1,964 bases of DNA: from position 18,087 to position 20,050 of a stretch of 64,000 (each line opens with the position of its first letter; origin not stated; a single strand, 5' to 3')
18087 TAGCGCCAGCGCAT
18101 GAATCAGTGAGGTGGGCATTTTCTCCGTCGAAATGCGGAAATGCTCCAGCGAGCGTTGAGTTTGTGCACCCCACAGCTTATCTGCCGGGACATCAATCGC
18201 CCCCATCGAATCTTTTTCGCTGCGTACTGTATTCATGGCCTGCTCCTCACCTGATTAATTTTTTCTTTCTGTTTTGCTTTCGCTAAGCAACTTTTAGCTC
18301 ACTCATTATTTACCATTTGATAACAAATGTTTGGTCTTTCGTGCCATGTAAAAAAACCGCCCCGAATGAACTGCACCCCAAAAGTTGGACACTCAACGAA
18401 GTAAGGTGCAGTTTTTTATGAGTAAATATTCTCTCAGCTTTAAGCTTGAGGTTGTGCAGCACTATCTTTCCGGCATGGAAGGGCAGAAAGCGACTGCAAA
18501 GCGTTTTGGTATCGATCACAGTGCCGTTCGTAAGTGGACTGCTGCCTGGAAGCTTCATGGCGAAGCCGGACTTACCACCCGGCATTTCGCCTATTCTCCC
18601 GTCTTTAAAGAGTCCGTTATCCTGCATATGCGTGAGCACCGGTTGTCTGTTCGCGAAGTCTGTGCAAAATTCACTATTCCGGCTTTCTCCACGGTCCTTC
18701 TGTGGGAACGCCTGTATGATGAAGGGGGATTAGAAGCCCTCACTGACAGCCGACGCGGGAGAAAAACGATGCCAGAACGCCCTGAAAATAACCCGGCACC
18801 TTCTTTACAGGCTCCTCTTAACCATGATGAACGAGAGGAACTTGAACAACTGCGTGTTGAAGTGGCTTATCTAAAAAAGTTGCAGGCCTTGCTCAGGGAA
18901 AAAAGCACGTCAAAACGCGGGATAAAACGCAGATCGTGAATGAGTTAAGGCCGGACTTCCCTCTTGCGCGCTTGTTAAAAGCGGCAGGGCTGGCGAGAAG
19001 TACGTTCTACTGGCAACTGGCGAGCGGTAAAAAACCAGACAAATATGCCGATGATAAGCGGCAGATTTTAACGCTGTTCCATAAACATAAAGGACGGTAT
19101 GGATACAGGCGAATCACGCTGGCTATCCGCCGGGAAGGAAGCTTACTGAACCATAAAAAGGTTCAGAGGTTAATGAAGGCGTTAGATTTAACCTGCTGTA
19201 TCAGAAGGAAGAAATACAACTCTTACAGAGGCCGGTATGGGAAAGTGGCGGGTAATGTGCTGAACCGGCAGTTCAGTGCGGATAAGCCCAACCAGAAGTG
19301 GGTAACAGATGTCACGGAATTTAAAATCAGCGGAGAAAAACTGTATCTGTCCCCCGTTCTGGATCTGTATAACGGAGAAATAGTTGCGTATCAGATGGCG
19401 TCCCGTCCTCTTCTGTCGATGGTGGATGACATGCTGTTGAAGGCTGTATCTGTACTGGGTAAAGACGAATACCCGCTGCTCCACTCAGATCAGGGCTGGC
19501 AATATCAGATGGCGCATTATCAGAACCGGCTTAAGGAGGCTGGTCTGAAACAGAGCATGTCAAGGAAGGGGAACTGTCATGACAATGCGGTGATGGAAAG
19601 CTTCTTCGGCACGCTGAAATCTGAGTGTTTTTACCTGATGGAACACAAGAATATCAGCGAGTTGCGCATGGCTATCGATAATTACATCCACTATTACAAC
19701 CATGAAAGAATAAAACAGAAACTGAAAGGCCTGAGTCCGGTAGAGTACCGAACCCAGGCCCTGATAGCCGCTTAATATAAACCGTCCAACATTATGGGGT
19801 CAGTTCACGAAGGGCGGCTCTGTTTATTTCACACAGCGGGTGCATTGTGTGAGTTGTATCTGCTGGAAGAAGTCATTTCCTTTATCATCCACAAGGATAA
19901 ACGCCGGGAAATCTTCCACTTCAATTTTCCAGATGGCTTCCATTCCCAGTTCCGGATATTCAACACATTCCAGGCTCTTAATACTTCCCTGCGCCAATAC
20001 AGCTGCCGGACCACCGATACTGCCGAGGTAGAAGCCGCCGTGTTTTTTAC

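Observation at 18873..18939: Intact programmed -1 frameshift window in the IS (A_AAA_AAG)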

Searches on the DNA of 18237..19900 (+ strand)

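Call 3: search_dna_similar(query=window:18367-19806:+, collection=ecoli_genomes, mode=near, max_rows=25)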
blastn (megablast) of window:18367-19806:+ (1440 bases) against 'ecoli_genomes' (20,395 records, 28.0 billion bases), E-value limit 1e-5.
Records with a match: 116; places in all: 165; records where one place covers at least 80% of the query: 90.
Genomes with a match: 116 of 5426; with a place that covers at least 80% of the query: 90. Places per genome that has any: lowest 1, median 1, highest 5. On chromosomes: 146 places; on plasmids: 19.
Best place of each record, by identity: >=99% 93; 95-99% 3; 80-90% 20.
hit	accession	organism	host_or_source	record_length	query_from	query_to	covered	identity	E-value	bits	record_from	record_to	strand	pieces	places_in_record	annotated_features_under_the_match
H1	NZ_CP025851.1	Escherichia coli strain 510016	Homo sapiens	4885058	1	1440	100%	99.9%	0e+0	2654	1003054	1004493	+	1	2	IS3-like element ISEcB1 family transposase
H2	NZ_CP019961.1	Escherichia coli strain HKUOPY1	Ailuropoda melanoleuca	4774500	1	1440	100%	99.9%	0e+0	2654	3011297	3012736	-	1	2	IS3-like element ISEcB1 family transposase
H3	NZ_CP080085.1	Escherichia coli strain 19SZHZ869Rt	Homo sapiens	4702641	1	1440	100%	99.9%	0e+0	2654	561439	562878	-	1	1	IS3-like element ISEcB1 family transposase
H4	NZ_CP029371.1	Escherichia coli strain C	cow's milk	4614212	1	1440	100%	99.9%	0e+0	2649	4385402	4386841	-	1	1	IS3-like element ISEcB1 family transposase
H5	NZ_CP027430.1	Escherichia coli strain AS19-RrmA-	not applicable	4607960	1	1440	100%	99.9%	0e+0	2649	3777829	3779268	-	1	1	IS3-like element ISEcB1 family transposase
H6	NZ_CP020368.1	Escherichia coli strain BLR(DE3)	commercial strain obtained from Novagen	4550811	1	1440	100%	99.9%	0e+0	2649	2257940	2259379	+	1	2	IS3-like element ISEcB1 family transposase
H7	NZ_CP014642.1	Escherichia coli strain BLK16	Engineered variant of Escherichia coli ...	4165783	1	1440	100%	99.9%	0e+0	2649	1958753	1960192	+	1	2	IS3-like element ISEcB1 family transposase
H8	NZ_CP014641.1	Escherichia coli strain BLK9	engineered variant of Escherichia coli ...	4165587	1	1440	100%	99.9%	0e+0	2649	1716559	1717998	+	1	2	IS3-like element ISEcB1 family transposase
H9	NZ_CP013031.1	Escherichia coli strain H1827/12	Homo sapiens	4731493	1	1440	100%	99.9%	0e+0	2649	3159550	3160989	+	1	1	IS3-like element ISEcB1 family transposase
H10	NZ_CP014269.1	Escherichia coli B strain C3029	laboratory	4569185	1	1440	100%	99.9%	0e+0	2649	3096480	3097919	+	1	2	IS3-like element ISEcB1 family transposase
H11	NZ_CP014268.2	Escherichia coli B strain C2566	laboratory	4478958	1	1440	100%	99.9%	0e+0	2649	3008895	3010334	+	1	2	IS3-like element ISEcB1 family transposase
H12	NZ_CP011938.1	Escherichia coli strain C43(DE3)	missing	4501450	1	1440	100%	99.9%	0e+0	2649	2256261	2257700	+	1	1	IS3-like element ISEcB1 family transposase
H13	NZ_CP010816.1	Escherichia coli strain BL21 (TaKaRa)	NA(common laboratory strain)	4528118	1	1440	100%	99.9%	0e+0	2649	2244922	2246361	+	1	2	IS3-like element ISEcB1 family transposase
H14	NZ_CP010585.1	Escherichia coli strain C41(DE3)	not applicable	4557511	1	1440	100%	99.9%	0e+0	2649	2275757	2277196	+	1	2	IS3-like element ISEcB1 family transposase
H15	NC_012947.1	Escherichia coli 'BL21-Gold(DE3)pLysS AG' strain ...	-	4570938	1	1440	100%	99.9%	0e+0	2649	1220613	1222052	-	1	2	IS3-like element ISEcB1 family transposase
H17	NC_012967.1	Escherichia coli B str. REL606 strain REL606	-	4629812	1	1440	100%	99.9%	0e+0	2649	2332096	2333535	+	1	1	IS3-like element ISEcB1 family transposase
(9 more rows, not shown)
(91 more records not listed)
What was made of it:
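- Up to 5 places occur in one genome (call 3).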

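Call 6: get_annotated_region(hit=H1, flank=3000)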
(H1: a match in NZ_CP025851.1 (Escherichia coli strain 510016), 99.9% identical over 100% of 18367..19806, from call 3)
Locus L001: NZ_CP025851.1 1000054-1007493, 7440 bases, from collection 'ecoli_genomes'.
description: Escherichia coli strain 510016 chromosome, complete genome
organism: Escherichia coli strain 510016 (NCBI taxid 562)
replicon: chromosome; assembly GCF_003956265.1
host: Homo sapiens; source: stool; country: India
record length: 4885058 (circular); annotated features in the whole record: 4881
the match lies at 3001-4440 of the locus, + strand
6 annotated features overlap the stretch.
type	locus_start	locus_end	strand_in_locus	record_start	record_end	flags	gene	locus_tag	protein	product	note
CDS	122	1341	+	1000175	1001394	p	elaD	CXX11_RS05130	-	deubiquitinase ElaD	frameshifted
CDS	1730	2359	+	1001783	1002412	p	-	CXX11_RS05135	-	hypothetical protein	frameshifted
CDS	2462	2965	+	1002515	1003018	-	yfbM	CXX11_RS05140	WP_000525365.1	YfbM family protein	-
CDS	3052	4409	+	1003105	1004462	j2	-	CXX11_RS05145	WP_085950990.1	IS3-like element ISEcB1 family transposase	programmed frameshift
CDS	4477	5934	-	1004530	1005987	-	nuoN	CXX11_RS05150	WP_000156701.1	NADH-quinone oxidoreductase subunit NuoN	-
CDS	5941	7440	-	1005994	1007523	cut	nuoM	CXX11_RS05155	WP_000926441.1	NADH-quinone oxidoreductase subunit M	-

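Call 7: get_annotated_region(hit=H17, flank=3000)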
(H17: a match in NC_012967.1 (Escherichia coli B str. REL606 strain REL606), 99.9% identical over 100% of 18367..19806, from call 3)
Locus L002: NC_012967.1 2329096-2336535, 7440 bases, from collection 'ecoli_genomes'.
description: Escherichia coli B str. REL606, complete sequence
organism: Escherichia coli B str. REL606 strain REL606 (NCBI taxid 413997)
replicon: chromosome; assembly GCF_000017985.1
host: -; source: -; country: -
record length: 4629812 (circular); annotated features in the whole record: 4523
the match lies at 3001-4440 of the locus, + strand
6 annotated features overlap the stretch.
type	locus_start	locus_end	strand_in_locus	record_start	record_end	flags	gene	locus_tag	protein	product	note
CDS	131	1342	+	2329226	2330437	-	elaD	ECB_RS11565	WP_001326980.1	deubiquitinase ElaD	-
CDS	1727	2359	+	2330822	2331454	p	-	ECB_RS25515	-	hypothetical protein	frameshifted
CDS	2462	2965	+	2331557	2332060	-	yfbM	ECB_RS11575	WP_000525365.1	YfbM family protein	-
CDS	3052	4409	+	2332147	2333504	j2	-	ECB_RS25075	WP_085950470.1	IS3-like element ISEcB1 family transposase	programmed frameshift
CDS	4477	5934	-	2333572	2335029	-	nuoN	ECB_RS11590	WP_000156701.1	NADH-quinone oxidoreductase subunit NuoN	-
CDS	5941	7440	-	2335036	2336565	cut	nuoM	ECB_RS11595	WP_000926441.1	NADH-quinone oxidoreductase subunit M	-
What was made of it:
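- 18367..19807 (+): Complete ISEcB1 insertion sequence (IS3 family, IS150 group), 1441 bp. 99.9% identical over its full length to copies that RefSeq annotates as 'IS3-like element ISEcB1 family transposase' (calls 3, 6, 7).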

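Call 9: search_dna_similar(query=window:18237-18500:+, collection=ecoli_genomes, mode=near, max_rows=15)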
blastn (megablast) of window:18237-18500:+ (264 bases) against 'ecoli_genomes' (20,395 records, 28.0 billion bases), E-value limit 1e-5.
Records with a match: 5423; places in all: 5552; records where one place covers at least 80% of the query: 2.
Genomes with a match: 5423 of 5426; with a place that covers at least 80% of the query: 2. Places per genome that has any: lowest 1, median 1, highest 4. On chromosomes: 5551 places; on plasmids: 1.
Best place of each record, by identity: >=99% 200; 95-99% 5216; 90-95% 7.
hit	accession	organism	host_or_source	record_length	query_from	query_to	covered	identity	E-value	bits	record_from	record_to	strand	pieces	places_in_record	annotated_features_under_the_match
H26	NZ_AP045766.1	Escherichia coli strain 23CRST009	Homo sapiens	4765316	3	264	99%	98.9%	2e-128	466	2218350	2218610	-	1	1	IS3-like element ISEcB1 family transposase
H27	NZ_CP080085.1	Escherichia coli strain 19SZHZ869Rt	Homo sapiens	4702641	3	264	99%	98.5%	1e-126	460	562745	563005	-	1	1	IS3-like element ISEcB1 family transposase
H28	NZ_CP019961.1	Escherichia coli strain HKUOPY1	Ailuropoda melanoleuca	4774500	114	264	57%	96.7%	2e-64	254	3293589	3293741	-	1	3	IS3-like element ISEcB1 family transposase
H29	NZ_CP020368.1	Escherichia coli strain BLR(DE3)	commercial strain obtained from Novagen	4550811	114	264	57%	96.7%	2e-64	254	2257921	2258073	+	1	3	IS3-like element ISEcB1 family transposase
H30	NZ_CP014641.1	Escherichia coli strain BLK9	engineered variant of Escherichia coli ...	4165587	114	264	57%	96.7%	2e-64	254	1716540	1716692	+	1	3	IS3-like element ISEcB1 family transposase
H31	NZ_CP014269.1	Escherichia coli B strain C3029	laboratory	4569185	114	264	57%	96.7%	2e-64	254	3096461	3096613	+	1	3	IS3-like element ISEcB1 family transposase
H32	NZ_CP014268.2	Escherichia coli B strain C2566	laboratory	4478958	114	264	57%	96.7%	2e-64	254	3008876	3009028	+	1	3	IS3-like element ISEcB1 family transposase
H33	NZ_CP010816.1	Escherichia coli strain BL21 (TaKaRa)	NA(common laboratory strain)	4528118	114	264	57%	96.7%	2e-64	254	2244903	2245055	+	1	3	IS3-like element ISEcB1 family transposase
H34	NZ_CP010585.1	Escherichia coli strain C41(DE3)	not applicable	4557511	114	264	57%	96.7%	2e-64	254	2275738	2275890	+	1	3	IS3-like element ISEcB1 family transposase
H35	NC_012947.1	Escherichia coli 'BL21-Gold(DE3)pLysS AG' strain ...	-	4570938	114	264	57%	96.7%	2e-64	254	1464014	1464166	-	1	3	IS3-like element ISEcB1 family transposase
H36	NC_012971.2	Escherichia coli BL21(DE3) strain BL21(DE3)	-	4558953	114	264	57%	96.7%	2e-64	254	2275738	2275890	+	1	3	IS3-like element ISEcB1 family transposase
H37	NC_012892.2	Escherichia coli BL21(DE3) strain BL21(DE3)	-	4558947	114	264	57%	96.7%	2e-64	254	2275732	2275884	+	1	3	IS3-like element ISEcB1 family transposase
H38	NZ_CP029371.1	Escherichia coli strain C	cow's milk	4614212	114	264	57%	96.7%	2e-64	254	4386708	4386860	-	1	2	IS3-like element ISEcB1 family transposase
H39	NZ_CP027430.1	Escherichia coli strain AS19-RrmA-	not applicable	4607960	114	264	57%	96.7%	2e-64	254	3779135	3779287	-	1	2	IS3-like element ISEcB1 family transposase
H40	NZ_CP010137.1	Escherichia coli strain D2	dog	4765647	114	264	57%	96.7%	2e-64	254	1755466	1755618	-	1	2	IS3-like element ISEcB1 family transposase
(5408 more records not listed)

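Call 14: search_dna_similar(query=window:18600-19300:+, collection=plasmids, mode=distant, max_rows=40, rows=spread)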
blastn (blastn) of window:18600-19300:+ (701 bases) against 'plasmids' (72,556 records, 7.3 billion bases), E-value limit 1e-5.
Records with a match: 25; places in all: 33; records where one place covers at least 80% of the query: 1.
Best place of each record, by identity: 90-95% 1; 60-80% 24.
By first word of the organism name: Enterobacter 7; Escherichia 6; Klebsiella 4; Pantoea 3; Serratia 2; Mycetohabitans 1; Yersinia 1; Halomonas 1.
By predicted mobility (MOB-suite, as given by PLSDB): conjugative 10; non-mobilizable 9; mobilizable 6.
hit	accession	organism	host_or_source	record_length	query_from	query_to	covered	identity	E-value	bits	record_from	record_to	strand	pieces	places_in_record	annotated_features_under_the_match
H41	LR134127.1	Klebsiella aerogenes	not available: to be reported later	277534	4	701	100%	91.7%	0e+0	998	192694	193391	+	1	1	YadA protein | putative ISRSO11-transposase orfA protein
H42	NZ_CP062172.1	Mycetohabitans rhizoxinica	Rhizopus microsporus,bacterial ...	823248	266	634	53%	64.6%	8e-6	59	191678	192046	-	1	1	none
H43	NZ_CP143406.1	Pantoea agglomerans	Brassica napus,cell culture,Seed,Seed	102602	476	701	32%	66.7%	2e-6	62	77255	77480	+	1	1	IS3 family transposase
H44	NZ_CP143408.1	Pantoea agglomerans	Brassica napus,cell culture,Seed,Seed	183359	476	701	32%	66.7%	2e-6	62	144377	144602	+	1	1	IS3 family transposase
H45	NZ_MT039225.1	Yersinia frederiksenii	-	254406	219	412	28%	70.9%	6e-14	87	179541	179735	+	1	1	none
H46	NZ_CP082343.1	Pantoea dispersa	Canis lupus familiaris,Skin swab,Paw ...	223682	219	412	28%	69.4%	4e-10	73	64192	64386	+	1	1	IS3 family transposase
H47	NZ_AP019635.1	Enterobacter sp. 18A13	-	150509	219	412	28%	68.4%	2e-7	64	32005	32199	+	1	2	IS3 family transposase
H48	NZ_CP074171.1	Enterobacter sp. JBIWA003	lake water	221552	219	412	28%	68.4%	2e-7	64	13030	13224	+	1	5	transposase | IS3 family transposase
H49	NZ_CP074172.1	Enterobacter sp. JBIWA003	lake water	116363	219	412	28%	68.4%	2e-7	64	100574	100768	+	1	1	IS3 family transposase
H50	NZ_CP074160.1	Enterobacter sp. JBIWA005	lake water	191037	219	412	28%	68.4%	2e-7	64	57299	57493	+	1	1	IS3 family transposase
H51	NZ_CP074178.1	Enterobacter asburiae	lake water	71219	219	412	28%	68.4%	2e-7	64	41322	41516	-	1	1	IS3 family transposase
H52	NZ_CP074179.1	Enterobacter asburiae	lake water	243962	219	412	28%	68.4%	2e-7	64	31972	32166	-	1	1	IS3 family transposase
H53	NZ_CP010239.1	Escherichia coli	-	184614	219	412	28%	67.9%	8e-6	60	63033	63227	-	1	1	transposase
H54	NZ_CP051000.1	Escherichia coli O39:NM str. F8704-2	-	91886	219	412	28%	67.9%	8e-6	60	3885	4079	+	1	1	transposase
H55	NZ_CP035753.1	Escherichia coli E110019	-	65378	219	412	28%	67.9%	8e-6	60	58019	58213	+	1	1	transposase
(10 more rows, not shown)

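Call 29: search_dna_similar(query=window:18418-19775:+, collection=ecoli_genomes, mode=distant, max_rows=40, rows=spread)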
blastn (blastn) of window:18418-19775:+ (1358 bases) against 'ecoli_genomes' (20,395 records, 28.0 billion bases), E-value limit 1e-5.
Records with a match: 3795; places in all: 7188; records where one place covers at least 80% of the query: 90.
Genomes with a match: 3123 of 5426; with a place that covers at least 80% of the query: 90. Places per genome that has any: lowest 1, median 2, highest 29. On chromosomes: 6271 places; on plasmids: 917.
Best place of each record, by identity: >=99% 93; 90-95% 1; 80-90% 38; 60-80% 3663.
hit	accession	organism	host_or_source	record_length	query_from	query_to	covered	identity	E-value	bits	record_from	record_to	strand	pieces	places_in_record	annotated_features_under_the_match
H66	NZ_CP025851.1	Escherichia coli strain 510016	Homo sapiens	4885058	1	1358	100%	99.9%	0e+0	2445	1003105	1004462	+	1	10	IS3-like element ISEcB1 family transposase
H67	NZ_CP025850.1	Escherichia coli strain 600468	Homo sapiens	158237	870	1334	34%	68.0%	1e-32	150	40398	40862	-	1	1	IS3 family transposase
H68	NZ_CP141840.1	Escherichia coli strain LA3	goose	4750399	870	1334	34%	67.8%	6e-31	146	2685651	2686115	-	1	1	IS3 family transposase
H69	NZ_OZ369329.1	Escherichia coli strain Esc19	not applicable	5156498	870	1324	34%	67.1%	2e-25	128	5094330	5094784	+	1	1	IS3 family transposase (x2)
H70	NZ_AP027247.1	Escherichia coli strain JNE120393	Homo sapiens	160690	870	1235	27%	68.1%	5e-25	125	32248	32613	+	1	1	IS3 family transposase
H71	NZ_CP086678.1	Escherichia coli strain EFF60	anaerobic effluent of swine manure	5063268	849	1202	26%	66.0%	2e-11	81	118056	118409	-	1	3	IS3-like element IS1397 family transposase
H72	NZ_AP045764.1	Escherichia coli strain 23CRST007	Homo sapiens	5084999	1060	1358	22%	73.1%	1e-39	175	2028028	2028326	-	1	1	IS3 family transposase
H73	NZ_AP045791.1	Escherichia coli strain 23CRST026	Homo sapiens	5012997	877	1202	24%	66.2%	4e-8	71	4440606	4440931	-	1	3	IS3 family transposase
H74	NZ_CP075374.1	Escherichia coli strain no107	stool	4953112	1048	1243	14%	70.1%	6e-12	83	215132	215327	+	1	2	IS3-like element IS150 family transposase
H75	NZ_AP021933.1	Escherichia coli strain WP2-W18-ESBL-08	-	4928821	1062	1247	14%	70.6%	6e-12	83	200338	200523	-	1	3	IS3-like element IS150 family transposase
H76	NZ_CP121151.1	Escherichia coli strain E47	bovine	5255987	1062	1247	14%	70.6%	6e-12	83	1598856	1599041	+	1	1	IS3-like element IS150 family transposase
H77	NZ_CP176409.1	Escherichia coli O2:H16 strain BA92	Homo sapiens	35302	1062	1247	14%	70.6%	6e-12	83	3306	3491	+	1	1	IS3-like element IS150 family transposase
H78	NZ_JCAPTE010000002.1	Escherichia coli strain F11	food animal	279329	1062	1247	14%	70.6%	6e-12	83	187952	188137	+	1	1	IS3-like element IS150 family transposase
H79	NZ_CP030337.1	Escherichia coli strain AR_451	missing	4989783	1062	1243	13%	70.5%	2e-11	81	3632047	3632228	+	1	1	IS3-like element IS150 family transposase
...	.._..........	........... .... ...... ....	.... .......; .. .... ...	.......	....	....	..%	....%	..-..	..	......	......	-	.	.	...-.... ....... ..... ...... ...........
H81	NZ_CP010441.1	Escherichia coli K-12 strain K-12 MG1655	not applicable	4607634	1062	1243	13%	70.5%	2e-11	81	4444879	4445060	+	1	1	IS3-like element IS150 family transposase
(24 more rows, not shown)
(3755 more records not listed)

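Call 30: get_annotated_region(hit=H81, flank=1600)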
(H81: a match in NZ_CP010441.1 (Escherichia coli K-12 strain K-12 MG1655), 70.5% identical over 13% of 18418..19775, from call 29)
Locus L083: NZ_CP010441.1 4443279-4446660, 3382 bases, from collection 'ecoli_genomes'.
description: Escherichia coli K-12 strain K-12 MG1655 chromosome, complete genome
organism: Escherichia coli K-12 strain K-12 MG1655 (NCBI taxid 83333)
replicon: chromosome; assembly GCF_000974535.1
host: -; source: not applicable; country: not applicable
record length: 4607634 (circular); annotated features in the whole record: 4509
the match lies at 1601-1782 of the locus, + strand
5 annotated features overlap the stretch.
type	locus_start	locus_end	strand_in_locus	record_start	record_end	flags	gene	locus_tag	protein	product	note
CDS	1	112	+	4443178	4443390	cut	cspE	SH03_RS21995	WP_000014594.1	transcription antiterminator/RNA stability regulator CspE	-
CDS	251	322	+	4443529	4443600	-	ysaE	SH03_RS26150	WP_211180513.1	protein YsaE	-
CDS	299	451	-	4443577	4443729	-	hokA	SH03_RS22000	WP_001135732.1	type I toxin-antitoxin system toxin HokA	-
CDS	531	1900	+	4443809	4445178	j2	-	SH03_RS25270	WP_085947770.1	IS3-like element IS150 family transposase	programmed frameshift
CDS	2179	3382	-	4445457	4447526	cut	glyS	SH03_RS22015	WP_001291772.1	glycine--tRNA ligase subunit beta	-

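Call 31: get_annotated_region(hit=H71, flank=1600)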
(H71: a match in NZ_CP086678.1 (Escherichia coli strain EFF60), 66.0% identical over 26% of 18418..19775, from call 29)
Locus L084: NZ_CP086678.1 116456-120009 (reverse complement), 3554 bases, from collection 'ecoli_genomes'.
description: Escherichia coli strain EFF60 chromosome, complete genome
organism: Escherichia coli strain EFF60 (NCBI taxid 562)
replicon: chromosome; assembly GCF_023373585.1
host: -; source: anaerobic effluent of swine manure; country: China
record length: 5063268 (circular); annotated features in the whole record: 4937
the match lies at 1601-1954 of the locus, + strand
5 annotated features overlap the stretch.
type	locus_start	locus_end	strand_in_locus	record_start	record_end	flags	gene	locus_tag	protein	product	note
CDS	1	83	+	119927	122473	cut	torA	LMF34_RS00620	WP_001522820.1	trimethylamine-N-oxide reductase TorA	-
CDS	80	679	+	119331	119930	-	torD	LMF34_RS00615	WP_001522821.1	molecular chaperone TorD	-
CDS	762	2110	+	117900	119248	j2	-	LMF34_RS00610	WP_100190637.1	IS3-like element IS1397 family transposase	programmed frameshift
CDS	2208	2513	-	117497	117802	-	cbpM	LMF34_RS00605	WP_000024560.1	chaperone modulator CbpM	-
CDS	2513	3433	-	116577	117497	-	cbpA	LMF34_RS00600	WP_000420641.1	curved DNA-binding protein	-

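Call 44: get_annotated_region(hit=H26, flank=2500)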
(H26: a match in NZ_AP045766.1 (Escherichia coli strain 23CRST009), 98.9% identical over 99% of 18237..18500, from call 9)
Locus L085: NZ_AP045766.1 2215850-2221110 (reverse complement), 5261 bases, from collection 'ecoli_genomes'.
description: Escherichia coli strain 23CRST009 chromosome, complete genome
organism: Escherichia coli strain 23CRST009 (NCBI taxid 562)
replicon: chromosome; assembly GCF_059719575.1
host: Homo sapiens; source: feces; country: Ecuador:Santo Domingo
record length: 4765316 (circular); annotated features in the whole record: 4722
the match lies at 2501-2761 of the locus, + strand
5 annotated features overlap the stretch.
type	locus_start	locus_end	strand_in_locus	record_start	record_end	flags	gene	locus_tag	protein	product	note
CDS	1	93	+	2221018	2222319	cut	rstB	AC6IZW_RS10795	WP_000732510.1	two-component system sensor histidine kinase RstB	-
CDS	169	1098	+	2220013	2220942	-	tus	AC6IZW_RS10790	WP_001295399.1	DNA replication terminus site-binding protein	-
CDS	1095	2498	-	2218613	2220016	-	fumC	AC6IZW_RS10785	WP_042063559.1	class II fumarate hydratase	-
CDS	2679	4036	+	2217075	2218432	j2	-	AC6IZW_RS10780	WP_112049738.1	IS3-like element ISEcB1 family transposase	programmed frameshift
CDS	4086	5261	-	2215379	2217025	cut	fumB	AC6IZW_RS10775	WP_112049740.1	class I fumarate hydratase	-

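Call 47: get_annotated_region(hit=H27, flank=1800)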
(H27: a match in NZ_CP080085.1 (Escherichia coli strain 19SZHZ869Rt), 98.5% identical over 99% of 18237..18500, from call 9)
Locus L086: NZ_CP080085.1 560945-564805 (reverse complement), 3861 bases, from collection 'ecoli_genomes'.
description: Escherichia coli strain 19SZHZ869Rt chromosome, complete genome
organism: Escherichia coli strain 19SZHZ869Rt (NCBI taxid 562)
replicon: chromosome; assembly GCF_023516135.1
host: Homo sapiens; source: Human feces; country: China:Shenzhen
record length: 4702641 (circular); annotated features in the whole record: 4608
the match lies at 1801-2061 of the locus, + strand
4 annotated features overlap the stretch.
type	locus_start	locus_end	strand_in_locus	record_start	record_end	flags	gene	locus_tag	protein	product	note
CDS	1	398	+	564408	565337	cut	tus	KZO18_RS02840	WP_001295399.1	DNA replication terminus site-binding protein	-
CDS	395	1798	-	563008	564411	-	fumC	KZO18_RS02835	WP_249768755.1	class II fumarate hydratase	-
CDS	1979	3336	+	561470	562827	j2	-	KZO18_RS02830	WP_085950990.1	IS3-like element ISEcB1 family transposase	programmed frameshift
CDS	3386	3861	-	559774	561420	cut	fumB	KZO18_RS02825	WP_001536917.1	class I fumarate hydratase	-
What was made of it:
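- It maps to window 18418-19775 (calls 6, 7, 44, 47).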

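Call 58: search_rna_families(source=window, start=18300, end=19900, threshold=evalue, max_evalue=10)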
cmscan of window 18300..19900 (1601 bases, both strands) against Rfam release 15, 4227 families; matches with E-value up to 10: 2.
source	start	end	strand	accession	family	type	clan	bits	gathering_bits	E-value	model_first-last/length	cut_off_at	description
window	18319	18351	+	RF02114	FAM13A-AS1_1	Gene; lncRNA;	-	17.4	70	4.4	86-118/118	no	FAM13A antisense RNA 1 conserved region 1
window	18752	18815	-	RF04295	mir-329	Gene; miRNA;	CL00149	16.8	76.8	3.1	1-80/80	no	mir-329 microRNA precursor family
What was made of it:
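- No Rfam family matches the region (call 58).
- Tried and rejected: Rfam has no matching frameshift-element family; there were only two chance hits, with E-values above 3 (call 58).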
